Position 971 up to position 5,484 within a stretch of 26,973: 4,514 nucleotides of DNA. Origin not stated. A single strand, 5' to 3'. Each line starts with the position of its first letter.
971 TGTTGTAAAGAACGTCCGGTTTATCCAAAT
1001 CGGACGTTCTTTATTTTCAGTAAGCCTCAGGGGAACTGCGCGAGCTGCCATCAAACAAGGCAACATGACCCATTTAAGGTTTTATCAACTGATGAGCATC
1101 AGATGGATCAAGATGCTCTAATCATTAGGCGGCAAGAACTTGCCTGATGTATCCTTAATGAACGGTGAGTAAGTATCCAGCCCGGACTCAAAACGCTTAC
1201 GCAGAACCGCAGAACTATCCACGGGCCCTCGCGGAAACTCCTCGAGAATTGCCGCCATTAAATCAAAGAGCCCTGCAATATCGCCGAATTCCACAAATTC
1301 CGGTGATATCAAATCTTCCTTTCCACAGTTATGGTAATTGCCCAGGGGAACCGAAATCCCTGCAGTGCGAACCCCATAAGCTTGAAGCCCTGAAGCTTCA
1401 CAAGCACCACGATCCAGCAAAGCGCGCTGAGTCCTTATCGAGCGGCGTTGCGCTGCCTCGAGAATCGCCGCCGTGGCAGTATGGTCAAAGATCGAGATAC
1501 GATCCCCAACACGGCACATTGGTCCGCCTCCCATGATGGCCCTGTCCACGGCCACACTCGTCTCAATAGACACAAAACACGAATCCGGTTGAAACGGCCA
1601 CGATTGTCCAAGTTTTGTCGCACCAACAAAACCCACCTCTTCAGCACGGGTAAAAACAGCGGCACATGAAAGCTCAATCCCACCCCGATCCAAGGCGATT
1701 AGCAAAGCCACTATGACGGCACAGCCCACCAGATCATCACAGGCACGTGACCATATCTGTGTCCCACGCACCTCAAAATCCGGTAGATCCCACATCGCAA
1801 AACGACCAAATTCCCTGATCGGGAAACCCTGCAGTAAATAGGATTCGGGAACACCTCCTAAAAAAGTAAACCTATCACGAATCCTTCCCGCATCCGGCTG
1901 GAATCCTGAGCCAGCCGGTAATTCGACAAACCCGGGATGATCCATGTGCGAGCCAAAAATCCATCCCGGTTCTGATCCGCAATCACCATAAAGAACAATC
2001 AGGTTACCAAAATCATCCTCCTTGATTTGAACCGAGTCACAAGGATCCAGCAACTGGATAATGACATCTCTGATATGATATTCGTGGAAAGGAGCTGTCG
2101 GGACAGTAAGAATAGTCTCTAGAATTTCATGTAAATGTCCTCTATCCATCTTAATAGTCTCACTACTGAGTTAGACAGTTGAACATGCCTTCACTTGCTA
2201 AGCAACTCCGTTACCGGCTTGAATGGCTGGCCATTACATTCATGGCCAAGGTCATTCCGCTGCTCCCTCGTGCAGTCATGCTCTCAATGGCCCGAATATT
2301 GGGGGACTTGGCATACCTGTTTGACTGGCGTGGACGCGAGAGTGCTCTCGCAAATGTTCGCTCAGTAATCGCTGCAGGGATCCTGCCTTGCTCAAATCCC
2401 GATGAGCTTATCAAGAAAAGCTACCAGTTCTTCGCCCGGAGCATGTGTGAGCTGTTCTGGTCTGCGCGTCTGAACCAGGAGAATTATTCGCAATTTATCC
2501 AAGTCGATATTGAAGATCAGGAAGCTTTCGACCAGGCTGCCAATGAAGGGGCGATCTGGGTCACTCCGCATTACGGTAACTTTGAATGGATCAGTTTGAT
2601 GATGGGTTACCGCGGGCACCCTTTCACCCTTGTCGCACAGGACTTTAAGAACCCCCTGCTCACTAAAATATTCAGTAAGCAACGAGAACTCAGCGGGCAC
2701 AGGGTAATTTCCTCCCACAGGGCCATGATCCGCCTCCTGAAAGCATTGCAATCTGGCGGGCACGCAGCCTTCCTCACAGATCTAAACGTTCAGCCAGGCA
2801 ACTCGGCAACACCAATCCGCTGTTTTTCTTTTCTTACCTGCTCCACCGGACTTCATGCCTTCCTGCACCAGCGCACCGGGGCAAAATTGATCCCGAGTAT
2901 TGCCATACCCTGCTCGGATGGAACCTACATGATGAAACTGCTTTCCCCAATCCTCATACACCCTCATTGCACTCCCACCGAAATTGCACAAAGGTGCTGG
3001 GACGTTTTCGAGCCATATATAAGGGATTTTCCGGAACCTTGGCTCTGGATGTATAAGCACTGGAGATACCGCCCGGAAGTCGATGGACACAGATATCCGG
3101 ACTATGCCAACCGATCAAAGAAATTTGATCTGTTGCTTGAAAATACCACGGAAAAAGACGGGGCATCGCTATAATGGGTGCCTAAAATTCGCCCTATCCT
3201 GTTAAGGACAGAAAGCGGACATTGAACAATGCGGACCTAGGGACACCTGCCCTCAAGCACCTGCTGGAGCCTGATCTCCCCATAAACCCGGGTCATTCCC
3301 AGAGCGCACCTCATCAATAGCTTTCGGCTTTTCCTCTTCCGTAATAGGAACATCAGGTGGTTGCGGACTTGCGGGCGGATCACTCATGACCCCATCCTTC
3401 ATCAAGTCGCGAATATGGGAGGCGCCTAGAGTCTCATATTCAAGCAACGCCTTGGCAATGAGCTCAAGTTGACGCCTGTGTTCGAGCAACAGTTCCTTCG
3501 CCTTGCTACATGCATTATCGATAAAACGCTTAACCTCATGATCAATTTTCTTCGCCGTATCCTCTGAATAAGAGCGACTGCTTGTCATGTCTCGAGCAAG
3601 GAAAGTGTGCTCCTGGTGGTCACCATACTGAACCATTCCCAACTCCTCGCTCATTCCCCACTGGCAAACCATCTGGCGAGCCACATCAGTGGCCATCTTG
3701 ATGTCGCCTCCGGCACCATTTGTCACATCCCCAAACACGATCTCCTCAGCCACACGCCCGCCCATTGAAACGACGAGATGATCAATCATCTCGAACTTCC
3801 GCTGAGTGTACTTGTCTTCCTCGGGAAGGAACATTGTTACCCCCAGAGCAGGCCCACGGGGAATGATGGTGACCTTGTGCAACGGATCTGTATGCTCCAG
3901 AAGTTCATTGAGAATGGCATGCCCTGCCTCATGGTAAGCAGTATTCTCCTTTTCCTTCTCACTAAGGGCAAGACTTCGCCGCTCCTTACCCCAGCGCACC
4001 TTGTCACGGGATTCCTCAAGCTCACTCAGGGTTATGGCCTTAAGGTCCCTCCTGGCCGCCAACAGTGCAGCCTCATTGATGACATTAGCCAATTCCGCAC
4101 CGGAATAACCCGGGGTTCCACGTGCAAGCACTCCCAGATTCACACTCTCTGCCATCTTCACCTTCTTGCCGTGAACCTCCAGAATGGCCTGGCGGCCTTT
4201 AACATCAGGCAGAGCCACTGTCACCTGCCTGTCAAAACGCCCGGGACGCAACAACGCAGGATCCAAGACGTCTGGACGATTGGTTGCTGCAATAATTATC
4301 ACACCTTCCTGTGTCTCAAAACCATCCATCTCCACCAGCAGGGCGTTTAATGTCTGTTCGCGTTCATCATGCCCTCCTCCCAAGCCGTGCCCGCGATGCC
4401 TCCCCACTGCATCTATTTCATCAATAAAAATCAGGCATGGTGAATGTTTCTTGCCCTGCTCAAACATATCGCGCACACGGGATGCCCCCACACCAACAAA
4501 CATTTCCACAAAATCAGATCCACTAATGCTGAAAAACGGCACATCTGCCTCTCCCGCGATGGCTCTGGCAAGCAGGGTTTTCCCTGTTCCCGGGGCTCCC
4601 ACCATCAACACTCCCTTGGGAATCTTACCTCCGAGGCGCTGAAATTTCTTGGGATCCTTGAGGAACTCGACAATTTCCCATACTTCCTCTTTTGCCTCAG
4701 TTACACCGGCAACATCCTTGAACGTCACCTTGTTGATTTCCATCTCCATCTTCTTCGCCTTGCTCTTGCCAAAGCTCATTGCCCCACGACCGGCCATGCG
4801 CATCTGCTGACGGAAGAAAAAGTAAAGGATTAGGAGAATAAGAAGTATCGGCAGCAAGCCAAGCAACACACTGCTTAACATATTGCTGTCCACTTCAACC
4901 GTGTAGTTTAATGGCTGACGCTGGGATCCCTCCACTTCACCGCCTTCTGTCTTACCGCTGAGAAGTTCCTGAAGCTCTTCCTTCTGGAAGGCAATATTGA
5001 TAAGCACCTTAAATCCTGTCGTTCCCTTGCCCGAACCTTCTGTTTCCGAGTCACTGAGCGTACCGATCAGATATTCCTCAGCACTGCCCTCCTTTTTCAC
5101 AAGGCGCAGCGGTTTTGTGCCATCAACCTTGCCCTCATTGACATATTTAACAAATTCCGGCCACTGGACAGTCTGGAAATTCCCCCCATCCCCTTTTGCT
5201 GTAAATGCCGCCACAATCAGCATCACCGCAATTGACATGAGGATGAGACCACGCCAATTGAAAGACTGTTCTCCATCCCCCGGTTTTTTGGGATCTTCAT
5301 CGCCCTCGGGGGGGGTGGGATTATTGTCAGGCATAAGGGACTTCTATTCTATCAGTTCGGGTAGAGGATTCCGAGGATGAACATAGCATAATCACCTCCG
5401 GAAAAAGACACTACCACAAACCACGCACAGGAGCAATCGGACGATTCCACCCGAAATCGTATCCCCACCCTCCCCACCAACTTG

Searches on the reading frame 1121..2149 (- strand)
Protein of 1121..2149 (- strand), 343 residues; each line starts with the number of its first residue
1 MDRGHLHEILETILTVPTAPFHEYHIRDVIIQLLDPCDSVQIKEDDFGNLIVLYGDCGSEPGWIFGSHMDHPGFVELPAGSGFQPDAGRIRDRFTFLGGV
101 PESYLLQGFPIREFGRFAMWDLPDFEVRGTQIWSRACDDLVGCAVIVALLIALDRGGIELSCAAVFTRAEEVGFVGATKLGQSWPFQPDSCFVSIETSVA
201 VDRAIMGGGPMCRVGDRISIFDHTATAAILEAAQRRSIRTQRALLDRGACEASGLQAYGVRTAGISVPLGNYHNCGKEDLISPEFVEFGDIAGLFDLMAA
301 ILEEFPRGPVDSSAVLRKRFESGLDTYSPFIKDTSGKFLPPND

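Call 114: search_protein_families(library=pfam, proteins=[window:1121-2149:-], max_evalue=0.00001)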
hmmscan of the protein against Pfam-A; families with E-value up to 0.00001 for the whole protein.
window:1121-2149:- (343 aa): 1 family
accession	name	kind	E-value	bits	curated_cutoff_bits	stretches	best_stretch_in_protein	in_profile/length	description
PF05343.19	Peptidase_M42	-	1.9e-20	73.6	23.2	1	115-274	111-276/292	M42 glutamyl aminopeptidase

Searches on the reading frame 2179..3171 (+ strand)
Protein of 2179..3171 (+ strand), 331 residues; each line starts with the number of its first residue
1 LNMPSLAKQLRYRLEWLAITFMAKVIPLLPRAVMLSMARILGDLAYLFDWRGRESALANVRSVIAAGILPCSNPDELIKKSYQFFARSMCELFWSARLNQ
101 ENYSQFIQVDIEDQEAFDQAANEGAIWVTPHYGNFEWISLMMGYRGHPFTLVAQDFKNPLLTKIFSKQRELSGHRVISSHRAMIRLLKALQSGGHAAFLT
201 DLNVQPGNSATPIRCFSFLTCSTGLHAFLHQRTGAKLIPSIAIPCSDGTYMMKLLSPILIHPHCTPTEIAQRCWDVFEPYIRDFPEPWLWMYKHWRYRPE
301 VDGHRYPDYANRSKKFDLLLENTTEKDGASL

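Call 114: search_protein_families(library=pfam, proteins=[window:2179-3171:+], max_evalue=0.00001)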
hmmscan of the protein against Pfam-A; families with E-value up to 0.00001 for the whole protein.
window:2179-3171:+ (331 aa): 1 family
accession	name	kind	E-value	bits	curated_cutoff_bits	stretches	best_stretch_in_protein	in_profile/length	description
PF03279.18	Lip_A_acyltrans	-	1.9e-32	113.1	22.3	1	9-296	10-294/295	Bacterial lipid A biosynthesis acyltransferase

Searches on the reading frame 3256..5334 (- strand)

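Call 114: search_protein_families(library=pfam, proteins=[window:3256-5334:-], max_evalue=0.00001)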
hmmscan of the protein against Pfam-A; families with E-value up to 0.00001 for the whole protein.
window:3256-5334:- (693 aa): 4 families
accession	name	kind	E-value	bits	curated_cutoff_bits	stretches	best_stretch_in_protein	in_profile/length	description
PF01434.24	Peptidase_M41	-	4.4e-71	239.1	29.9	1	457-643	3-190/191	Peptidase family M41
PF00004.35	AAA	-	2.5e-45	154.6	21.2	1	242-373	1-129/131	ATPase family associated with various cellular activities (AAA)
PF17862.7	AAA_lid_3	-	3.1e-14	52.6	27.2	1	397-441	1-45/45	AAA+ lid domain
PF06068.19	TIP49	-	9.7e-06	25.4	23.8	0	207-275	25-88/347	TIP49 P-loop domain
